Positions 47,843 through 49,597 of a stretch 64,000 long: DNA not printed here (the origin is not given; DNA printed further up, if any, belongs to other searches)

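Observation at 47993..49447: Candidate non-canonical urate hydroxylase: two-Rossmann FAD/NAD(P) oxidoreductase in place of uricase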

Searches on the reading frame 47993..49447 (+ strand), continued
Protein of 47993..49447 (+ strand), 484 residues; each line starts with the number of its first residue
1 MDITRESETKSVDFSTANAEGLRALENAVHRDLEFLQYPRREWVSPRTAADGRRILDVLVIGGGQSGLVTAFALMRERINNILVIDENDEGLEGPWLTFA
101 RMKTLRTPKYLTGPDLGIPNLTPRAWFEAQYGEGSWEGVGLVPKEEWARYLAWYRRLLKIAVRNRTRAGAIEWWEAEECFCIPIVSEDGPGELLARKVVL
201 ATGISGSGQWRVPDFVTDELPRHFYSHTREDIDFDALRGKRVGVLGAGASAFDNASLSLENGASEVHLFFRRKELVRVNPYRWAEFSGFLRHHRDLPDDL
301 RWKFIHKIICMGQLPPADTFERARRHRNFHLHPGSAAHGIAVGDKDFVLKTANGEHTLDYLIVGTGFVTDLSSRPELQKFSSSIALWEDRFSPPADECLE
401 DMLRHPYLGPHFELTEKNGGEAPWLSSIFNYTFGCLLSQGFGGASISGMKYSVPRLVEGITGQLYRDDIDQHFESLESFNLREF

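Call 55: search_protein_families(library=pfam, proteins=[P0135, P0121, P0218, P0226, P0270, P0181], max_evalue=0.00001)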
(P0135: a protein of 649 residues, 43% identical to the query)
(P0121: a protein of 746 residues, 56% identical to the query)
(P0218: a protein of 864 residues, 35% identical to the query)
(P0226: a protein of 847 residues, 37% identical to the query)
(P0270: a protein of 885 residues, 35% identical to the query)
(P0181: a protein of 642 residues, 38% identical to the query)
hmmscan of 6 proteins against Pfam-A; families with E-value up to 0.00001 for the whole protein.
P0135 (649 aa): 6 families
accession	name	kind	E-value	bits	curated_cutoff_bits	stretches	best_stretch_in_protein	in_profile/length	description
PF09349.15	OHCU_decarbox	-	5e-47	160.7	24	1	18-172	3-155/155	OHCU decarboxylase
PF13738.12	Pyr_redox_3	-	2.5e-16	60.3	30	1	217-433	1-199/305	Pyridine nucleotide-disulphide oxidoreductase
PF07992.20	Pyr_redox_2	-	4.9e-12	46.3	26.1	1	214-532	1-244/291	Pyridine nucleotide-disulphide oxidoreductase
PF13454.12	NAD_binding_9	-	1.2e-09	38.8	21.8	1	217-362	1-154/155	FAD-NAD(P)-binding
PF13434.12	Lys_Orn_oxgnase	-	9.6e-09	35.3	21.3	1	299-430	91-222/339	L-lysine 6-monooxygenase/L-ornithine 5-monooxygenase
PF01266.30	DAO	-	1.7e-08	34.8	27.9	1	215-300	1-77/353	FAD dependent oxidoreductase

P0121 (746 aa): 6 families
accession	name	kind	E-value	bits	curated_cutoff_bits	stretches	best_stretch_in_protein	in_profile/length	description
PF13478.12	XdhC_C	-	1.6e-40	139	29.7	1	110-250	1-125/125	XdhC Rossmann domain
PF02625.21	XdhC_CoxI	-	2.9e-21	75.6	24.3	1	18-81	2-65/68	XdhC and CoxI family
PF07992.20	Pyr_redox_2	-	2.4e-12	47.3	26.1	1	316-547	1-187/291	Pyridine nucleotide-disulphide oxidoreductase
PF13738.12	Pyr_redox_3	-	5.5e-11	42.7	30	1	319-536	1-198/305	Pyridine nucleotide-disulphide oxidoreductase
PF13434.12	Lys_Orn_oxgnase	-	2.2e-10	40.6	21.3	1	401-539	91-227/339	L-lysine 6-monooxygenase/L-ornithine 5-monooxygenase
PF13454.12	NAD_binding_9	-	2.8e-07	31.1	21.8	1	319-466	1-154/155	FAD-NAD(P)-binding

P0218 (864 aa): 7 families
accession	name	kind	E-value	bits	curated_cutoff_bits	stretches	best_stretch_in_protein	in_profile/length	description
PF02668.22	TauD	-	3.8e-39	135.6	27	1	609-839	21-265/267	Taurine catabolism dioxygenase TauD, TfdA family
PF13738.12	Pyr_redox_3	-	6.7e-19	68.7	30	1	57-272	1-198/305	Pyridine nucleotide-disulphide oxidoreductase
PF07992.20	Pyr_redox_2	-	2.5e-13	50.5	26.1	1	54-272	1-176/291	Pyridine nucleotide-disulphide oxidoreductase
PF13434.12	Lys_Orn_oxgnase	-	7.5e-12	45.5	21.3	1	53-305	2-260/339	L-lysine 6-monooxygenase/L-ornithine 5-monooxygenase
PF06155.17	GBBH-like_N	-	1.4e-08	35.8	22.8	1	506-574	18-84/85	Gamma-butyrobetaine hydroxylase-like, N-terminal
PF13454.12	NAD_binding_9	-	2e-08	34.8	21.8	1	57-203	1-154/155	FAD-NAD(P)-binding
PF01266.30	DAO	-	6.1e-08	33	27.9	0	55-152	1-106/353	FAD dependent oxidoreductase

P0226 (847 aa): 8 families
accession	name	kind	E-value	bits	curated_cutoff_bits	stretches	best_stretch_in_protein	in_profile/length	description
PF13738.12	Pyr_redox_3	-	8.2e-16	58.6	30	1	47-261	1-198/305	Pyridine nucleotide-disulphide oxidoreductase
PF07992.20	Pyr_redox_2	-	1.2e-14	54.8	26.1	1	44-261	1-176/291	Pyridine nucleotide-disulphide oxidoreductase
PF02627.25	CMD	-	4.2e-14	52.7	23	1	715-792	6-82/84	Carboxymuconolactone decarboxylase family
PF13434.12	Lys_Orn_oxgnase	-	3.3e-13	49.9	21.3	1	128-288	91-254/339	L-lysine 6-monooxygenase/L-ornithine 5-monooxygenase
PF13454.12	NAD_binding_9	-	3.1e-12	47.2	21.8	1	47-191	1-153/155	FAD-NAD(P)-binding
PF00070.33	Pyr_redox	-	2.7e-09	37.8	22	0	46-77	2-33/82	Pyridine nucleotide-disulphide oxidoreductase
PF00890.30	FAD_binding_2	-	5.7e-07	29.5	20.4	0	45-76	1-32/414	FAD binding domain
PF03486.20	HI0933_like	-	8.4e-06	25.8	50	0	44-76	1-33/244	HI0933-like protein Rossmann domain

P0270 (885 aa): 5 families
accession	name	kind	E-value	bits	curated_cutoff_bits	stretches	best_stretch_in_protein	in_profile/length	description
PF13738.12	Pyr_redox_3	-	4.8e-14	52.7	30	1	439-650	1-199/305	Pyridine nucleotide-disulphide oxidoreductase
PF13454.12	NAD_binding_9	-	1.4e-11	45.1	21.8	1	440-579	2-154/155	FAD-NAD(P)-binding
PF07992.20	Pyr_redox_2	-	2.8e-09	37.3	26.1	1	436-746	1-240/291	Pyridine nucleotide-disulphide oxidoreductase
PF01266.30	DAO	-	5.4e-09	36.5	27.9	0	437-513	1-80/353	FAD dependent oxidoreductase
PF13434.12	Lys_Orn_oxgnase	-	5e-08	32.9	21.3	1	489-744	57-338/339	L-lysine 6-monooxygenase/L-ornithine 5-monooxygenase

P0181 (642 aa): 7 families
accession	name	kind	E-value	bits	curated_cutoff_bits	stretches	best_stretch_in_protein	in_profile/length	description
PF13738.12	Pyr_redox_3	-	1.8e-16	60.7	30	1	43-263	1-207/305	Pyridine nucleotide-disulphide oxidoreductase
PF07992.20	Pyr_redox_2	-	8.6e-16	58.6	26.1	1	41-255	2-176/291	Pyridine nucleotide-disulphide oxidoreductase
PF13434.12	Lys_Orn_oxgnase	-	2e-12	47.3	21.3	1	124-254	91-223/339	L-lysine 6-monooxygenase/L-ornithine 5-monooxygenase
PF13454.12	NAD_binding_9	-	3e-12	47.2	21.8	1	43-185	1-153/155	FAD-NAD(P)-binding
PF01266.30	DAO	-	2.9e-09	37.3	27.9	1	41-220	1-163/353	FAD dependent oxidoreductase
PF03486.20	HI0933_like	-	5.7e-08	32.9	50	0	41-72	2-33/244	HI0933-like protein Rossmann domain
PF13450.12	NAD_binding_8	-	4.3e-06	27.3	21.9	0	44-72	1-29/68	NAD(P)-binding Rossmann-like domain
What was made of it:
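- The OHCU decarboxylase fusions tie it to the step after XDH (call 55).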

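Call 58: find_encoding_contigs(protein=P0001, flank=1000, max_places=3)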
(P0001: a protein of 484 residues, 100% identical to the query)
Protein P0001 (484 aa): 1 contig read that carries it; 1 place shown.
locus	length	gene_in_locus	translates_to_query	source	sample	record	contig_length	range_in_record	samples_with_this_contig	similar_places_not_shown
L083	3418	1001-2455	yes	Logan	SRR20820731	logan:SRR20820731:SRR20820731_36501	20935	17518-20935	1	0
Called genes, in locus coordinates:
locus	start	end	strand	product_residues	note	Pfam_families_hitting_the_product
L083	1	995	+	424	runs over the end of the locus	PF04389:Peptidase_M28, PF01546:Peptidase_M20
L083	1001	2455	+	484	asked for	PF01266:DAO (faint), PF07992:Pyr_redox_2, PF13454:NAD_binding_9 (weak), PF13738:Pyr_redox_3, PF13434:Lys_Orn_oxgnase (weak)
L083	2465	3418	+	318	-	?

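Call 60: get_annotated_region(hit=H2, flank=8000)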
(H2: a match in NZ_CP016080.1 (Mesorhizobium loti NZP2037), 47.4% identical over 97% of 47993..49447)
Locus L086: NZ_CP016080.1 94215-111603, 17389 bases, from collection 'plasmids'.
description: Mesorhizobium loti NZP2037 plasmid pML2037, complete sequence
organism: Mesorhizobium loti NZP2037 (NCBI taxid 935546)
taxonomy: Bacteria; Pseudomonadota; Alphaproteobacteria; Hyphomicrobiales; Phyllobacteriaceae; Mesorhizobium; Mesorhizobium loti; Mesorhizobium loti NZP2037
host: -; source: Lotus,cell culture; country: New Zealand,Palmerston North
typing (MOB-suite, as given by PLSDB): non-mobilizable; replicon IncP; mating-pair formation MPF_T
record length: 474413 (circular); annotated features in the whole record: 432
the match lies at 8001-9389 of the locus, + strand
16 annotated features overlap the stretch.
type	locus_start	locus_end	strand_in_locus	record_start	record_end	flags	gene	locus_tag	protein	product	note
CDS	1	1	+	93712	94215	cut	-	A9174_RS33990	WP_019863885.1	(2Fe-2S)-binding protein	-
CDS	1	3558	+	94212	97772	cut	-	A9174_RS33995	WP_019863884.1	molybdopterin cofactor-binding domain-containing protein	-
CDS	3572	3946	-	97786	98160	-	-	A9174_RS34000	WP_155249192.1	hypothetical protein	-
CDS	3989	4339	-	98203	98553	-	-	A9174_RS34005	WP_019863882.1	hypothetical protein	-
CDS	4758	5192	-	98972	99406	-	-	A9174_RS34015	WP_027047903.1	RidA family protein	-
CDS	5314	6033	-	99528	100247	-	-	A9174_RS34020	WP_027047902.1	DJ-1/PfpI family protein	-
CDS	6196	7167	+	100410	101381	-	-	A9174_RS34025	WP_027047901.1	helix-turn-helix domain-containing protein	-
CDS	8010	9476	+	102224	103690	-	-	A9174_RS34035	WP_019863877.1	NAD(P)/FAD-dependent oxidoreductase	-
CDS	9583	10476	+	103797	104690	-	-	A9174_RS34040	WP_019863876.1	FAD binding domain-containing protein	-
CDS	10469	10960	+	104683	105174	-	-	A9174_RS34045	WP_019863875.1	(2Fe-2S)-binding protein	-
CDS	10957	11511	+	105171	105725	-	-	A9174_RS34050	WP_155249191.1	SRPBCC domain-containing protein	-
CDS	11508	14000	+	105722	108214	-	-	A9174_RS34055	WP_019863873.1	xanthine dehydrogenase family protein molybdopterin-binding subunit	-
CDS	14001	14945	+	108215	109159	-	-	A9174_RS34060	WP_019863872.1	LysR family transcriptional regulator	-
CDS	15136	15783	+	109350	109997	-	-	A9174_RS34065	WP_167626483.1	FCD domain-containing protein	-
CDS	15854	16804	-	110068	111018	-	-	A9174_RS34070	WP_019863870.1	amidohydrolase family protein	-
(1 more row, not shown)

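Call 61: get_annotated_region(hit=H33, flank=8000)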
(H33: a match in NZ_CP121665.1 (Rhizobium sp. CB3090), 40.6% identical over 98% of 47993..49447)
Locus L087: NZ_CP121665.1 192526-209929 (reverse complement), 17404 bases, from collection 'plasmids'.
description: Rhizobium sp. CB3090 plasmid pCB3090_3, complete sequence
organism: Rhizobium sp. CB3090 (NCBI taxid 3039156)
taxonomy: Bacteria; Pseudomonadota; Alphaproteobacteria; Hyphomicrobiales; Rhizobiaceae; Rhizobium; Rhizobium sp. CB3090
host: -; source: Gliricidia sp.,cell culture; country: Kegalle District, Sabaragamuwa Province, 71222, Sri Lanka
typing (MOB-suite, as given by PLSDB): non-mobilizable; replicon rep_cluster_287,rep_cluster_512
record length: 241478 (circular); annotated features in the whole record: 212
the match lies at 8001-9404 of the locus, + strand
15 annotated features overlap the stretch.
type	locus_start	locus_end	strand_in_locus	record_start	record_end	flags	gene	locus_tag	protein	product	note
CDS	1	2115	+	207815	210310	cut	-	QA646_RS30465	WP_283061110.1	methyl-accepting chemotaxis protein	GO:0007165 - signal transduction [Evidence IEA]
CDS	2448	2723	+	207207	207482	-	-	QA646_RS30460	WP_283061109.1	hypothetical protein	-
CDS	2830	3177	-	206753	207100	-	-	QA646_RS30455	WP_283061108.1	hypothetical protein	-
CDS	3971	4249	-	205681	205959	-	-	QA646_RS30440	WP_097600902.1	metal-sensing transcriptional repressor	-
CDS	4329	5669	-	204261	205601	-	-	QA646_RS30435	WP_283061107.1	cation diffusion facilitator family transporter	-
CDS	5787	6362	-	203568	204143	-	-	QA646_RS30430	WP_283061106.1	peroxidase-related enzyme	-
CDS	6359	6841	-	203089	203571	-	-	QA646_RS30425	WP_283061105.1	hypothetical protein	-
CDS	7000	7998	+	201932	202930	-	-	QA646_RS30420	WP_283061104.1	LysR family transcriptional regulator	-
CDS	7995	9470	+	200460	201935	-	-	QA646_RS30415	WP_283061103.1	NAD(P)/FAD-dependent oxidoreductase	-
CDS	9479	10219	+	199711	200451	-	-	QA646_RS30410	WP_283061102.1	amino acid ABC transporter ATP-binding protein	-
CDS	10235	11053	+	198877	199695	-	-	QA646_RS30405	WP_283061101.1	amino acid ABC transporter substrate-binding protein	-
CDS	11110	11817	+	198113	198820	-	-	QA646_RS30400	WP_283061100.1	amino acid ABC transporter permease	GO:0006865 - amino acid transport [Evidence IEA]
CDS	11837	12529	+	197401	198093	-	-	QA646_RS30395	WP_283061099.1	amino acid ABC transporter permease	GO:0006865 - amino acid transport [Evidence IEA]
CDS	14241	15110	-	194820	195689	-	-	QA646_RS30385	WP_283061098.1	NmrA family NAD(P)-binding protein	-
CDS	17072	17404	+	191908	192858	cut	-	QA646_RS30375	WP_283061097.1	DUF4118 domain-containing protein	-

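Call 71: search_dna_similar(query=window:47993-49447:+, collection=plasmids, mode=protein, max_evalue=1e-20, max_rows=60, rows=spread)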
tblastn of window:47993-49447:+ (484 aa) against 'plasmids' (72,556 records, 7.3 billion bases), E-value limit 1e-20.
Records with a match: 359; places in all: 382; records where one place covers at least 80% of the query: 353.
Best place of each record, by identity: <60% 359.
By first word of the organism name: Rhizobium 115; Agrobacterium 66; Sinorhizobium 65; Bacillus 19; Pantoea 11; Bradyrhizobium 8; Ensifer 8; Neorhizobium 7; Burkholderia 6; Azospirillum 5; and 31 more.
By predicted mobility (MOB-suite, as given by PLSDB): non-mobilizable 186; conjugative 96; mobilizable 77.
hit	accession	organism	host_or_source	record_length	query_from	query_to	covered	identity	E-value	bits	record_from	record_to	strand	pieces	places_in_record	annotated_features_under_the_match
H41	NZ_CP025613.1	Niveispirillum cyanobacteriorum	sing cell,cyanobacterial aggregates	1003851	14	484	97%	49.7%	7e-144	462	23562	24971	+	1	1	none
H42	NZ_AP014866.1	Bacillus thuringiensis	-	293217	22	484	96%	43.5%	3e-120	395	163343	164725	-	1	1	NAD(P)/FAD-dependent oxidoreductase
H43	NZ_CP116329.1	Bacillus thuringiensis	soil sample,soil sample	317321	22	484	93%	44.6%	1e-103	404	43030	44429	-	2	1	none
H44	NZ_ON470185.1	Bacillus thuringiensis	-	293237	22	484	93%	44.6%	1e-103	404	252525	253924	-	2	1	none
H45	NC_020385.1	Bacillus thuringiensis serovar thuringiensis str. IS5056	-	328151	22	484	96%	42.4%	5e-117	385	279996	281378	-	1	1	NAD(P)/FAD-dependent oxidoreductase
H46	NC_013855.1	Azospirillum sp. B510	-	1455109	1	484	100%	39.7%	1e-99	335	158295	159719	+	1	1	record has no annotation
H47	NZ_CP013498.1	Rhizobium sp. N621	Phaseolus vulgaris,Whole ...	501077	13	484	98%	40.2%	8e-101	338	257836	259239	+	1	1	NAD(P)/FAD-dependent oxidoreductase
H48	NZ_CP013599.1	Rhizobium sp. N741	Phaseolus vulgaris,Whole ...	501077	13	484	98%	40.2%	8e-101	338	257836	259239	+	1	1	NAD(P)/FAD-dependent oxidoreductase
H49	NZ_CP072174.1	Rhizobium sp. AB2/73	Phyla canescens,cell culture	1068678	11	484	98%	39.8%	2e-95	323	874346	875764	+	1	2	record has no annotation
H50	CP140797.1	Rhizobium beringeri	Trifolium pratense,whole organism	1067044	17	484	97%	40.3%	9e-100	335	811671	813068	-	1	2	NAD(P)/FAD-dependent oxidoreductase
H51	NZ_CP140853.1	Rhizobium beringeri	Trifolium pratense,whole organism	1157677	17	484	96%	40.6%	2e-84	340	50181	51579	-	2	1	record has no annotation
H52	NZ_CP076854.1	Rhizobium sp. WYJ-E13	Curcuma wenyujin Y.H. Chen et C. ...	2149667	19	484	96%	40.3%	2e-97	329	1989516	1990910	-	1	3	none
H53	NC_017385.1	Ketogulonicigenium vulgare WSH-001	-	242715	22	484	96%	40.3%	9e-90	306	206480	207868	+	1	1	NAD(P)/FAD-dependent oxidoreductase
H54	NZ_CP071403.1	Rhizobium leguminosarum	lentil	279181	7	484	99%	38.9%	7e-98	330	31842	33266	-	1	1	NAD(P)/FAD-dependent oxidoreductase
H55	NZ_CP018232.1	Rhizobium leguminosarum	Vavilovia formosa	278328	7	484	99%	38.7%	2e-96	326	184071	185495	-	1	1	NAD(P)/FAD-dependent oxidoreductase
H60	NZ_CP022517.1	Pantoea vagans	masson pine,cell culture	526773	14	484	97%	38.8%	9e-98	330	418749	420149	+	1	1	NAD(P)/FAD-dependent oxidoreductase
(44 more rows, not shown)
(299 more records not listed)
